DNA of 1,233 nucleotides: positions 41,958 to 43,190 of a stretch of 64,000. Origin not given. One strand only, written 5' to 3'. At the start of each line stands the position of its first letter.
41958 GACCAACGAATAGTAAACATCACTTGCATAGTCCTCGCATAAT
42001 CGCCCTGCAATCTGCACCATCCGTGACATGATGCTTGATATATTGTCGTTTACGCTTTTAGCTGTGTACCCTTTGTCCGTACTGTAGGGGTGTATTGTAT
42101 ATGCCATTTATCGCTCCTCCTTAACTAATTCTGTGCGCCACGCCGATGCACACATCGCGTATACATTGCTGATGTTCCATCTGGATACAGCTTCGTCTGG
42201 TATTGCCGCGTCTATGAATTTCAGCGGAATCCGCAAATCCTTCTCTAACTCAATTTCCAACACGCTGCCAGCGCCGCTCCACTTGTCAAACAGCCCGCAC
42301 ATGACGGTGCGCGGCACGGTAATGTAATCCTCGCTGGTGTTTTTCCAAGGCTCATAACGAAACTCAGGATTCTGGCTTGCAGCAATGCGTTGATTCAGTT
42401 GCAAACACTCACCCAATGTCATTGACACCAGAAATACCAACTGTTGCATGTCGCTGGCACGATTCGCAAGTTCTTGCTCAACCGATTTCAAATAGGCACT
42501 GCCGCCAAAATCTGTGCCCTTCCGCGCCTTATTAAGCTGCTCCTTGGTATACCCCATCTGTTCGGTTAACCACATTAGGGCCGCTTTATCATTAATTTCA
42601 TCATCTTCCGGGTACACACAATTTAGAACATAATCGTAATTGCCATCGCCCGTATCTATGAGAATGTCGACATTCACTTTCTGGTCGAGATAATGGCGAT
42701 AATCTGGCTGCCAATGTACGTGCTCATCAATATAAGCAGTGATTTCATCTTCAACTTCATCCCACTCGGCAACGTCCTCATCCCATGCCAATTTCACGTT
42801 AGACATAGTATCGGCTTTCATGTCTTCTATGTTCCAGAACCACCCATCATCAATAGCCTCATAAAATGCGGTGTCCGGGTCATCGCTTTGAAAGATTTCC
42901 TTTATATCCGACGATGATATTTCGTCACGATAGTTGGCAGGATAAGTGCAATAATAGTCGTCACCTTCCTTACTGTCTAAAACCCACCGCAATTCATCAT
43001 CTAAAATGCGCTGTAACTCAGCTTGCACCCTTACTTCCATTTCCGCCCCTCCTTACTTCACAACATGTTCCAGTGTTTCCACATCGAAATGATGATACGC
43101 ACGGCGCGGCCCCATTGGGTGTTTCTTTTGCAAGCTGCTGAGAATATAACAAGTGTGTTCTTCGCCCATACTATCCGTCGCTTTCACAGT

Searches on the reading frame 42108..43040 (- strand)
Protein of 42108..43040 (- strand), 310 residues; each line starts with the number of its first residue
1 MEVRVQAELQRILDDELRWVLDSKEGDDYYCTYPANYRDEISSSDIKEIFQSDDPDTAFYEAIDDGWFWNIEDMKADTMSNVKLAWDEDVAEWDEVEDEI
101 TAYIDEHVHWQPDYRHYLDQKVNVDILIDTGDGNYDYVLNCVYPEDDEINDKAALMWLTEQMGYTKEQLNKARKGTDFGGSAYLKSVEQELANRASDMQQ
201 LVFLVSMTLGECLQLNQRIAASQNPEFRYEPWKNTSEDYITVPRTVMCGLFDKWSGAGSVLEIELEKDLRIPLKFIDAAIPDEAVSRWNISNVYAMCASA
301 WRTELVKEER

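Call 12: search_protein_families(library=phrogs, proteins=[window:42108-43040:-], max_evalue=0.001)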
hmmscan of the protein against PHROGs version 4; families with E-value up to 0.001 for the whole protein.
window:42108-43040:- (310 aa): 1 family
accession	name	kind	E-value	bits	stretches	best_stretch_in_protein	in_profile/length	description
phrog_23767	-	unknown function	4.3e-40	139.2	2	7-217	13-226/303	-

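Call 14: search_protein_families(library=pfam, proteins=[window:42108-43040:-], max_evalue=0.01)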
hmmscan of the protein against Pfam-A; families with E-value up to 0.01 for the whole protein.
window:42108-43040:- (310 aa): 0 families
